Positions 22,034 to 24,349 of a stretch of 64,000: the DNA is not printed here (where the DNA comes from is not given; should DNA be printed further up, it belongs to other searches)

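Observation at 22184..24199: ClpA/ClpB/ClpV-like double AAA+ ATPase encoded at the head of the hydrolase/bitopic-protein operon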

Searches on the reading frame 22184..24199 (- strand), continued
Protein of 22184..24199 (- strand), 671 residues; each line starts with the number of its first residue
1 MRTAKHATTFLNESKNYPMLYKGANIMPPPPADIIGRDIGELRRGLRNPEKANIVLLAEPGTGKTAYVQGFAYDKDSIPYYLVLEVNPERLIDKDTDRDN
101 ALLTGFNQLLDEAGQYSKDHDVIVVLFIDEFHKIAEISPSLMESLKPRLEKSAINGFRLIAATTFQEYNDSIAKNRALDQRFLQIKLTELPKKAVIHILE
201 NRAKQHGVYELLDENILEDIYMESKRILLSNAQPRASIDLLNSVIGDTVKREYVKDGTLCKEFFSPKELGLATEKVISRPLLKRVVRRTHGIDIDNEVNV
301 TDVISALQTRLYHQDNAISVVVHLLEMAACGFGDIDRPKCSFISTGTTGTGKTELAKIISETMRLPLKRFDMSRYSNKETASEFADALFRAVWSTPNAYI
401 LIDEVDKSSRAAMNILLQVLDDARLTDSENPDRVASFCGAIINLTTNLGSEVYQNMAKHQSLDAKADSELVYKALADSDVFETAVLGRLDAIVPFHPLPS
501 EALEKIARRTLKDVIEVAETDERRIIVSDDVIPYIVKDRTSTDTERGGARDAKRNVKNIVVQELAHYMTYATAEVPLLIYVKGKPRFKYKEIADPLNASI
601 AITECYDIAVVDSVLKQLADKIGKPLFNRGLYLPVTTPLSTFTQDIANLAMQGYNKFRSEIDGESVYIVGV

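Call 58: predict_structure(alignment_id=A2)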
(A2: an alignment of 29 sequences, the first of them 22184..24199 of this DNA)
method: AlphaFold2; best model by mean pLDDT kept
length: 671 residues; sequences in the alignment: 29
mean_pLDDT: 63.6   pTM: 0.46
mean pLDDT of the five models: 63.6, 62.0, 58.3, 57.3, 54.2
residues with pLDDT >= 90: 45; 70-90: 243; 50-70: 199; < 50: 184
segments of 3 or more residues with pLDDT < 50: 30-78, 163-165, 179-190, 229-232, 334-351, 393-398, 421-496, 540-546, 588-593
pLDDT, mean of each block of 10 residues (from residue 1): 64 83 68 31 33 31 35 44 72 64 79 82 67 68 61 57 53 54 40 74 83 89 62 62 84 70 84 86 76 60 71 61 68 41 37 59 58 74 68 50 60 60 37 33 32 36 35 37 28 44 76 81 86 72 50 75 86 88 57 58 90 90 87 90 90 90 84 82
secondary structure, 60 per line:
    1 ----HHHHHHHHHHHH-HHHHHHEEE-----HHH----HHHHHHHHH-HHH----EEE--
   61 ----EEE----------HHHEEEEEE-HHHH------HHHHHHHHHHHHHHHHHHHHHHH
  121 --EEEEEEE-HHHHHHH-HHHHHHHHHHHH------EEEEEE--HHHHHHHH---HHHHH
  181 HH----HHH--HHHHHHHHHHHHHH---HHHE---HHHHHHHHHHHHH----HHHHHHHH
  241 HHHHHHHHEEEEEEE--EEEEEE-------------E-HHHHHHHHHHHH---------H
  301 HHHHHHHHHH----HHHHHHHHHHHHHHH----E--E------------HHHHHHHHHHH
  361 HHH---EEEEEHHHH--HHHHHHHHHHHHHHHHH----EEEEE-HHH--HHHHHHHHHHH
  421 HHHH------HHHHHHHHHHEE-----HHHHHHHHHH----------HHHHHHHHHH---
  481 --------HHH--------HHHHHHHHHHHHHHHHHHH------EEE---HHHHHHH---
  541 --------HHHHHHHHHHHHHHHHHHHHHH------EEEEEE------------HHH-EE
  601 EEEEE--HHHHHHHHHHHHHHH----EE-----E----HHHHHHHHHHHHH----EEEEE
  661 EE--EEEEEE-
elements in order (helices of 4 or more, strands of 3 or more residues): H5-16 H18-23 E24-26 H39-47 E56-58 E65-67 E81-86 H88-91 H98-120 E123-129 H131-137 H139-150 E157-162 H165-172 H176-182 H192-205 H216-228 H233-248 E249-255 E258-263 H279-290 H300-310 H315-329 H350-363 E367-371 H372-375 H378-394 E399-403 H410-424 H431-440 H448-457 H468-477 H500-518 E525-527 H531-537 H549-570 E577-582 E599-605 H608-622 H639-651 E656-662 E665-670

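Call 59: search_protein_representatives(protein=window:22184-24199:-)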
Query: 671 residues. Proteins with E-value up to 0.001 (for the whole library): 17511; up to 1e-10: 9849; up to 1e-30: 522. The best 150 are listed.
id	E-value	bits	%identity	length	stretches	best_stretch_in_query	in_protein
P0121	2.0e-274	928.4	65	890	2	62-671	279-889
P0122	5.4e-261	884.0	61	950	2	4-353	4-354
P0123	2.5e-258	875.2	60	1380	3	343-671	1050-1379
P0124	9.9e-215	731.2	53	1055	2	10-354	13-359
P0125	1.6e-209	714.0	53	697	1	10-669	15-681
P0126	2.1e-199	680.6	51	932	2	10-353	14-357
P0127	4.9e-195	666.1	48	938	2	3-353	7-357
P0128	3.0e-184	630.5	77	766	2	4-350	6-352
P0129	1.2e-158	546.0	42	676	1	4-660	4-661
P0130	2.2e-125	436.1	40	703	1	14-618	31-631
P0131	5.4e-121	421.6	77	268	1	55-300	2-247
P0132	1.9e-120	419.8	38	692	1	6-636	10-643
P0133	9.9e-120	417.4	36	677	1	9-661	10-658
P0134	2.2e-85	304.0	36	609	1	13-594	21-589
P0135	1.3e-79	284.9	37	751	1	29-576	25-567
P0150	1.0e-71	258.8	36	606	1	12-569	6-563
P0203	3.6e-63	230.6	29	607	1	10-600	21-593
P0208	1.1e-62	229.0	35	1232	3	79-353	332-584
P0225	7.6e-60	219.6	34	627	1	33-566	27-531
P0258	1.8e-50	188.6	32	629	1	22-584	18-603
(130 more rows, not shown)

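Call 77: predict_structure(alignment_id=A3)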
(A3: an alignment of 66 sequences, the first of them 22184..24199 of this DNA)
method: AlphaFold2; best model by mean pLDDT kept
length: 671 residues; sequences in the alignment: 66
mean_pLDDT: 92.7   pTM: 0.81
mean pLDDT of the five models: 92.7, 92.3, 92.0, 91.1, 91.0
residues with pLDDT >= 90: 567; 70-90: 99; 50-70: 3; < 50: 2
segments of 3 or more residues with pLDDT < 50: none
pLDDT, mean of each block of 10 residues (from residue 1): 77 95 94 86 90 94 93 92 95 88 94 97 97 93 94 94 94 94 94 94 94 96 91 95 96 94 96 95 93 82 94 94 92 88 94 96 95 97 97 94 97 96 92 90 93 79 78 92 93 93 94 94 93 93 80 94 95 94 92 90 96 97 95 96 97 96 93 91
secondary structure, 60 per line:
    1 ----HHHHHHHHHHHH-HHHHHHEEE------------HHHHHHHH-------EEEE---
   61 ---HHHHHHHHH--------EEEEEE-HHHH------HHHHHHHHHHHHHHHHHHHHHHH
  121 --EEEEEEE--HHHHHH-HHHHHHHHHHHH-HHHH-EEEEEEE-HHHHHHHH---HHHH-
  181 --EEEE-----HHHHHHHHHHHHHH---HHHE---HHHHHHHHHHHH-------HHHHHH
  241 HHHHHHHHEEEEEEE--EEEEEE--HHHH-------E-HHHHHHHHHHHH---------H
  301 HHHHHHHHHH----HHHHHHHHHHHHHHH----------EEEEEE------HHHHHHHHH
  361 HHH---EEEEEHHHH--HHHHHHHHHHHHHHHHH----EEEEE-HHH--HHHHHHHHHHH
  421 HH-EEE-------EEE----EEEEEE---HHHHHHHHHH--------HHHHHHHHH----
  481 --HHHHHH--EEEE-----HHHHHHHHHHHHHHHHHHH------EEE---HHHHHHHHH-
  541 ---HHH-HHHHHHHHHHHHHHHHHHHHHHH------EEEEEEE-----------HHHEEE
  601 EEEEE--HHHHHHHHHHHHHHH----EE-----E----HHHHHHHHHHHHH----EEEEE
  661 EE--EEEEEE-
elements in order: H5-16 H18-23 E24-26 H39-46 E54-57 H64-72 E81-86 H88-91 H98-120 E123-129 H132-137 H139-150 H152-155 E157-163 H165-172 H176-179 E183-186 H192-205 H216-227 H235-248 E249-255 E258-263 H266-269 H279-290 H300-310 H315-329 E340-345 H352-363 E367-371 H372-375 H378-394 E399-403 H410-422 E424-426 E434-436 E441-446 H450-459 H468-476 H483-488 E491-494 H500-518 E525-527 H531-539 H548-570 E577-583 E598-605 H608-622 H639-651 E656-662 E665-670

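Call 79: fold_search(model_id=the predicted structure, library=pdb)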
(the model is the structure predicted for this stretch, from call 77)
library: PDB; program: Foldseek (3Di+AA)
matches with E <= 10: 1952; with E <= 0.001: 1409
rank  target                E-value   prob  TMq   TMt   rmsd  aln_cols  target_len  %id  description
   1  7uiy_D                5.5e-36  1.00  0.66  0.76   5.2       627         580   21  ClpAP complex bound to ClpS N-terminal extension, class IIIa (released 2022-10-26)
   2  9gi1_e                1.6e-35  1.00  0.67  0.77   5.3       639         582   24  Structure of the S.aureus MecA/ClpC/ClpP degradation system (released 2025-08-20)
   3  9if4_C                2.7e-35  1.00  0.66  0.75   5.3       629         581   21  Structure of the Mycobacterium Tuberculosis ClpC1P1P2 complex bound to the activator Bz-Leu-Leu (released 2025-08-27)
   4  9gi1_c                3.6e-35  1.00  0.66  0.75   5.5       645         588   25  Structure of the S.aureus MecA/ClpC/ClpP degradation system (released 2025-08-20)
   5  9if4_D                4.5e-35  1.00  0.67  0.76   5.2       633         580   21  Structure of the Mycobacterium Tuberculosis ClpC1P1P2 complex bound to the activator Bz-Leu-Leu (released 2025-08-27)
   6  9a66_A                4.5e-35  1.00  0.63  0.54   6.8       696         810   21  Integrative model of CLPC-CLPP by crosslinking MS and deep learning (released 2024-09-18)
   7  9rai_c                2.0e-34  1.00  0.66  0.58   6.3       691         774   22  Structure of the S.aureus MecA/ClpC/ClpP degradation system (released 2025-09-10)
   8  7uiv_C                2.3e-34  1.00  0.67  0.76   5.1       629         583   21  ClpAP complex bound to ClpS N-terminal extension, class IIa (released 2022-11-09)
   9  6qs4_B                2.6e-34  1.00  0.67  0.76   5.1       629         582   24  Two-Step Activation Mechanism of the ClpB Disaggregase for Sequential Substrate Threading by the Main ATPase Motor. (released 2019-07-03)
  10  6qs6_A                2.6e-34  1.00  0.64  0.74   5.4       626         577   25  ClpB (DWB and K476C mutant) bound to casein in presence of ATPgammaS - state KC-1 (released 2019-07-03)
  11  9rai_e                2.6e-34  1.00  0.66  0.59   8.2       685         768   23  Structure of the S.aureus MecA/ClpC/ClpP degradation system (released 2025-09-10)
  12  8a8w_D                3.6e-34  1.00  0.67  0.77   4.7       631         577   21  Mycobacterium tuberculosis ClpC1 hexamer structure bound to the natural product antibiotic Ecumycin (class 1) (released 2022-10-26)
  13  7uiy_C                5.4e-34  1.00  0.66  0.75   5.0       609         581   22  ClpAP complex bound to ClpS N-terminal extension, class IIIa (released 2022-10-26)
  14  8a8u_D                5.7e-34  1.00  0.67  0.76   4.8       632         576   22  Mycobacterium tuberculosis ClpC1 hexamer structure (released 2022-10-26)
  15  7abr_D                7.5e-34  1.00  0.68  0.77   4.4       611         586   24  Cryo-EM structure of B. subtilis ClpC (DWB mutant) hexamer bound to a substrate polypeptide (released 2021-10-06)
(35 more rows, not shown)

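Call 83: search_protein_families(library=pfam, proteins=[L008:27920-29707:+, L002:16887-19487:+, L013:8239-10566:+, L002:11060-12937:+], max_evalue=10)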
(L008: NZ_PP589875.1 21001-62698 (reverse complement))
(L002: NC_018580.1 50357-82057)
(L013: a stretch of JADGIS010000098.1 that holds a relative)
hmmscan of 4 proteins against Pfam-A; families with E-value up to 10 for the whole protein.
L008:27920-29707:+ (595 aa): 1 family
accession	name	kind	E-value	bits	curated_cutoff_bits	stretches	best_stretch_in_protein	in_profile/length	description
PF09888.14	DUF2115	-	0.97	10.3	25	1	367-424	56-113/162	Uncharacterized protein conserved in archaea (DUF2115)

L002:16887-19487:+ (866 aa): 0 families

L013:8239-10566:+ (775 aa): 5 families
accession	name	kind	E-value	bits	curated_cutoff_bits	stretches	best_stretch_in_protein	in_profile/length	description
PF10319.15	7TM_GPCR_Srj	-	0.01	15.7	24.1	1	673-742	155-224/310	Serpentine type 7TM GPCR chemoreceptor Srj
PF04547.17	Anoctamin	-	0.021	14.2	28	1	638-743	64-149/460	Calcium-activated chloride channel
PF09716.15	ETRAMP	-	0.039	14.4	29.1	1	696-741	29-76/81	Malarial early transcribed membrane protein (ETRAMP)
PF00910.28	RNA_helicase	-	0.14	13.1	21.5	1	530-599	18-89/105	RNA helicase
PF25305.1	Ig_PDGFR_d4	-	1.3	9.5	27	1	655-736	48-134/140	Platelet-derived growth factor receptor Ig-like domain 4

L002:11060-12937:+ (625 aa): 1 family
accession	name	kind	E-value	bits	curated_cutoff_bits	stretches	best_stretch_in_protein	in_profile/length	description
PF10966.13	DUF2768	-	8.2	7.5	23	1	431-470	17-58/58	Protein of unknown function (DUF2768)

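Call 92: find_encoding_contigs(protein=P0134, flank=10000, max_places=2)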
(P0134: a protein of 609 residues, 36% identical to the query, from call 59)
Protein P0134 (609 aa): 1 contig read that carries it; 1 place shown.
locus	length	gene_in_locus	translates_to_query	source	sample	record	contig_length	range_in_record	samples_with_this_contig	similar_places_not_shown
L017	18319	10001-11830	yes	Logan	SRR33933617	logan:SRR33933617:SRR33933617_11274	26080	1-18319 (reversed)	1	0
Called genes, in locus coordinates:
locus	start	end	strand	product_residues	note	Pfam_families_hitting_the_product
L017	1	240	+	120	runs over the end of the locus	-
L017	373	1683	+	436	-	-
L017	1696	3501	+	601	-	PF18013:Phage_lysozyme2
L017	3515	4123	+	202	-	-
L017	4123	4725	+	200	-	-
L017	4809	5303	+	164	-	-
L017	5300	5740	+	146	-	-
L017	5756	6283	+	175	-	-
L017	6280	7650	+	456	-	-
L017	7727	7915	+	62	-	-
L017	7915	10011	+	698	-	PF18555:MobL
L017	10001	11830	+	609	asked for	PF01637:ATPase_2 (faint), PF12775:AAA_7 (faint), PF13191:AAA_16 (faint), PF00004:AAA (weak), PF01443:Viral_helicase1 (faint), PF13173:AAA_14 (faint), PF07724:AAA_2, PF07728:AAA_5 (weak), +1 more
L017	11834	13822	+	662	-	-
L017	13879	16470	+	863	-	PF02534:T4SS-DNA_transf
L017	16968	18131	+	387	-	-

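Call 93: find_encoding_contigs(protein=P0203, flank=10000, max_places=2)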
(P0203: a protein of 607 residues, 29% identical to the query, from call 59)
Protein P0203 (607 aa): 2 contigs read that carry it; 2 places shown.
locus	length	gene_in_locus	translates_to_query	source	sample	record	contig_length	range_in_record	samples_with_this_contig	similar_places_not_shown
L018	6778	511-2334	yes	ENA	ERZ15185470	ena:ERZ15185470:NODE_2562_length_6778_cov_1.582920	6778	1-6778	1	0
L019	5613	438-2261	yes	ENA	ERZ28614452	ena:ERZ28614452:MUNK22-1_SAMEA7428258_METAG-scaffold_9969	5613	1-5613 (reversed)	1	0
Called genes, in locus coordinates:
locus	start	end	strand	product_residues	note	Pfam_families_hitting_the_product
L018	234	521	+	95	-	-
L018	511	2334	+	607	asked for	PF01637:ATPase_2 (faint), PF05621:TniB (faint), PF13191:AAA_16 (faint), PF25199:nSTAND_NTPase5 (faint), PF00004:AAA (weak), PF00004:AAA (weak), PF07724:AAA_2, PF07728:AAA_5, +3 more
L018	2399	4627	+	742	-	-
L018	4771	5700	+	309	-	-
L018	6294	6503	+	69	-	PF01381:HTH_3 (weak)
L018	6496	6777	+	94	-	?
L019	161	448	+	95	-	-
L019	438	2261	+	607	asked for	PF01637:ATPase_2 (faint), PF05621:TniB (faint), PF13191:AAA_16 (faint), PF25199:nSTAND_NTPase5 (faint), PF00004:AAA (weak), PF00004:AAA (weak), PF07724:AAA_2, PF07728:AAA_5, +3 more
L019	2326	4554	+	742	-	-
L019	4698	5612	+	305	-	?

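Call 94: find_encoding_contigs(protein=P0150, flank=10000, max_places=1)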
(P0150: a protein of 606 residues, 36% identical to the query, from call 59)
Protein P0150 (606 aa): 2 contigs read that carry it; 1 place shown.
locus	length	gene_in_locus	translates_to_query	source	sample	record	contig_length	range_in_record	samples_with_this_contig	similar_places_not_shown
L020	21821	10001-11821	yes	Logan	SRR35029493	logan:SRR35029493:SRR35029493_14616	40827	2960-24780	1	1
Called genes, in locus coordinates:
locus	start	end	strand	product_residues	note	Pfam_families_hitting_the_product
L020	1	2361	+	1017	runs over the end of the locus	PF05204:Hom_end (faint), PF00004:AAA (weak), PF17866:AAA_lid_6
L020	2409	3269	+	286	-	-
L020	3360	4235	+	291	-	-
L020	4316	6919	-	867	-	PF09586:YfhO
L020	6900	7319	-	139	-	PF01797:Y1_Tnp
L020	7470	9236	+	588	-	PF18555:MobL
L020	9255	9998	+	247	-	-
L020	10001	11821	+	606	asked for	PF12775:AAA_7 (faint), PF20030:bpMoxR (faint), PF00158:Sigma54_activat (faint), PF13191:AAA_16, PF00004:AAA, PF00004:AAA, PF07724:AAA_2, PF07728:AAA_5, +9 more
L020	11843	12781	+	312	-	-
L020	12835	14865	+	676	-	-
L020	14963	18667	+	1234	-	-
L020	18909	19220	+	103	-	-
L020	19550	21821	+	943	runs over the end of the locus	-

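Call 95: find_encoding_contigs(protein=P0225, flank=10000, max_places=1)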
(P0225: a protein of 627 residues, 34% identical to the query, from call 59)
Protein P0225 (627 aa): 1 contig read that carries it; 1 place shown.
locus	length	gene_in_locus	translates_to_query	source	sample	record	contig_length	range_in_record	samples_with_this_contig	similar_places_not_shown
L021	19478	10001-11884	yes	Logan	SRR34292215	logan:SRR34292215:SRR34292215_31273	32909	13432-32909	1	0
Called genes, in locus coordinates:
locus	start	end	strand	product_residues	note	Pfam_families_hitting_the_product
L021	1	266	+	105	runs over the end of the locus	PF12441:CopG_antitoxin (faint)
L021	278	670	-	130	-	-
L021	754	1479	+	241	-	PF04203:Sortase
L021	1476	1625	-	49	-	-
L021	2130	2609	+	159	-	-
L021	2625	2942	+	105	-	-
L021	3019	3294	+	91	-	-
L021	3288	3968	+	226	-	PF00565:SNase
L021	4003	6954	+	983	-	PF18555:MobL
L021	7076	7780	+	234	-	-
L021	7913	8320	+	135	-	-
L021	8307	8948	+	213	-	-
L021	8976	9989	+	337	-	-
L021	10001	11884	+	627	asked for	PF04851:ResIII (faint), PF05496:RuvB_N (faint), PF01078:Mg_chelatase (faint), PF12775:AAA_7 (faint), PF00004:AAA, PF00004:AAA, PF07724:AAA_2, PF07728:AAA_5 (weak), +4 more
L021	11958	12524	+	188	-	PF00376:MerR, PF13411:MerR_1, PF00239:Resolvase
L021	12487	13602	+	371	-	PF12323:HTH_OrfB_IS605, PF01385:OrfB_IS605, PF07282:Cas12f1-like_TNB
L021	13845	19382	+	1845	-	-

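Call 96: find_encoding_contigs(protein=P0258, flank=10000, max_places=1)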
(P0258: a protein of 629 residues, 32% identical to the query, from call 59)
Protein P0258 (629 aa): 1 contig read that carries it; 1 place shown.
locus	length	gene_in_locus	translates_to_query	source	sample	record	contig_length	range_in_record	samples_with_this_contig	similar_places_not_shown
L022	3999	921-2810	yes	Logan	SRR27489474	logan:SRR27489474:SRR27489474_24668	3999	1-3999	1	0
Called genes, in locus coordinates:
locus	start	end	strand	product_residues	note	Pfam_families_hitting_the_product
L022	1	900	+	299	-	?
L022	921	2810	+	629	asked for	PF00158:Sigma54_activat (faint), PF01078:Mg_chelatase (faint), PF01637:ATPase_2 (faint), PF13191:AAA_16 (weak), PF00004:AAA (weak), PF07724:AAA_2, PF07728:AAA_5, PF00004:AAA (weak), +5 more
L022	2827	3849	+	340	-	-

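Call 97: search_protein_families(library=padloc, proteins=[window:22184-24199:-], max_evalue=0.001)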
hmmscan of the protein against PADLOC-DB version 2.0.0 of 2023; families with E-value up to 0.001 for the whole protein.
window:22184-24199:- (671 aa): 6 families
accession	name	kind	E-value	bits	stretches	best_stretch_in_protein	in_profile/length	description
PDLC03838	DolB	-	1.1e-15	55.7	2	344-451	171-281/375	-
PDLC04605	PDC-M37B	-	8e-12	43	1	341-458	306-434/518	-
PDLC04606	PDC-M37B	-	3.7e-09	34.3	1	299-456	134-302/390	-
PDLC04140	mad8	-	4.1e-06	24.5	0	345-377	33-67/314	mads_8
PDLC02196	IetA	-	4.8e-05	20.9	0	340-367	123-150/374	-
PDLC04232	IetA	-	0.00073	17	0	338-368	115-145/330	-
